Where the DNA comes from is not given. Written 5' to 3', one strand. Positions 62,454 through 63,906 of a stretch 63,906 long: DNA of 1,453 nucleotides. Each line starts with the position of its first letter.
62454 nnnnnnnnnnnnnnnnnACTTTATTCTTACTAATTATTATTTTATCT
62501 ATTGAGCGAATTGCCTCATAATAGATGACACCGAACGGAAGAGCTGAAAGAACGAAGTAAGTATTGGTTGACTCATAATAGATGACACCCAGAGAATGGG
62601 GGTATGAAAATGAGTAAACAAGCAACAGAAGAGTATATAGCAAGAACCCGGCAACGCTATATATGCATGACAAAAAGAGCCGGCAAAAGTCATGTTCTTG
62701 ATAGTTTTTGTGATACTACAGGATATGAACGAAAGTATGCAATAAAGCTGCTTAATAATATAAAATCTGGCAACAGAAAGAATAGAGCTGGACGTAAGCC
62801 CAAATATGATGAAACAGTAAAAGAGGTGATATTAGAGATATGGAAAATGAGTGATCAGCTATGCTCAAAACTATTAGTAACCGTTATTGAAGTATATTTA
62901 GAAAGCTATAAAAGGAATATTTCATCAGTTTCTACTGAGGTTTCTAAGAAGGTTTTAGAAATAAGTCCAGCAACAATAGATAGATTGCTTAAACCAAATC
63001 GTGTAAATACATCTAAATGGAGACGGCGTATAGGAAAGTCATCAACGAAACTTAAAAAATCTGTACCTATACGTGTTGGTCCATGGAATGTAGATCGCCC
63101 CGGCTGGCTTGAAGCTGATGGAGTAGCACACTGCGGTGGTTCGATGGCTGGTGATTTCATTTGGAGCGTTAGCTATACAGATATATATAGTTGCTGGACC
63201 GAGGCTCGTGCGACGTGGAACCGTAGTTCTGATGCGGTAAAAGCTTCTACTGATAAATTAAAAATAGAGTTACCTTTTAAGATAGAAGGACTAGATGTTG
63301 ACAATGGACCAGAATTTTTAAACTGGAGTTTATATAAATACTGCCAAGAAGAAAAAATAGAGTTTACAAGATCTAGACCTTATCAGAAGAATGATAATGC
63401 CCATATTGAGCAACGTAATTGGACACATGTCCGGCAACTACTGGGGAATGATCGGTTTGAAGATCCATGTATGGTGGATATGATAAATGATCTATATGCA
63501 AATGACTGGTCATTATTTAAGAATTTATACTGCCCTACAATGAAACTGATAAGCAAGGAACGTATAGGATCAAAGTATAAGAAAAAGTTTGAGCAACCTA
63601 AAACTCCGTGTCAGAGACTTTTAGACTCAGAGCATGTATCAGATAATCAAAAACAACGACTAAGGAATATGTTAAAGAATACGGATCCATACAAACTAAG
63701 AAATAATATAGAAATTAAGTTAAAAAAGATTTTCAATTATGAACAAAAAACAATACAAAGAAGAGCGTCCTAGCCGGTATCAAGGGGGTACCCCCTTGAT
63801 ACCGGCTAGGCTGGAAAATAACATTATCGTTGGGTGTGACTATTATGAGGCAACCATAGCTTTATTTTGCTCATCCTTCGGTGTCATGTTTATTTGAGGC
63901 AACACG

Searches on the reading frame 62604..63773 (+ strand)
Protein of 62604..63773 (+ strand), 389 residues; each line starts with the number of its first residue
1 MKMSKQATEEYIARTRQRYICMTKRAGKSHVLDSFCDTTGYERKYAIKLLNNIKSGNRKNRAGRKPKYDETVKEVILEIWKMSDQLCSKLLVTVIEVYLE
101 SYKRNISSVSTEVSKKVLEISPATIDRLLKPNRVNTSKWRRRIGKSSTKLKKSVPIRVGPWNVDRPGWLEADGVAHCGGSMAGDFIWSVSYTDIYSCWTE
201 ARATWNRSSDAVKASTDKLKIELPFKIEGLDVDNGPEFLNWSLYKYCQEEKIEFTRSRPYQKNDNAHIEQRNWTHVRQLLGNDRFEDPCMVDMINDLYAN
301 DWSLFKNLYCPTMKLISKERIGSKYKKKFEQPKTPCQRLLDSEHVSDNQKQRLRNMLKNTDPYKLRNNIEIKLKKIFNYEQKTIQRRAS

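Call 14: find_encoding_contigs(protein=window:62604-63773:+, flank=10000, max_places=3)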
Protein window:62604-63773:+ (389 aa): no gene with exactly this product is on record in the collection.
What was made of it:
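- Tried and rejected: Extending the contig. find_encoding_contigs with a window protein found nothing (call 14).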

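Call 39: search_protein_families(library=pfam, proteins=[window:62604-63773:+], max_evalue=0.001)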
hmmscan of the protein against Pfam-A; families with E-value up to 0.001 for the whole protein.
window:62604-63773:+ (389 aa): 1 family
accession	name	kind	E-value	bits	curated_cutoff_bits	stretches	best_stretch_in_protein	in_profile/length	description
PF00665.32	rve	-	3.9e-07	30.7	32.6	1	167-261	6-101/102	Integrase core domain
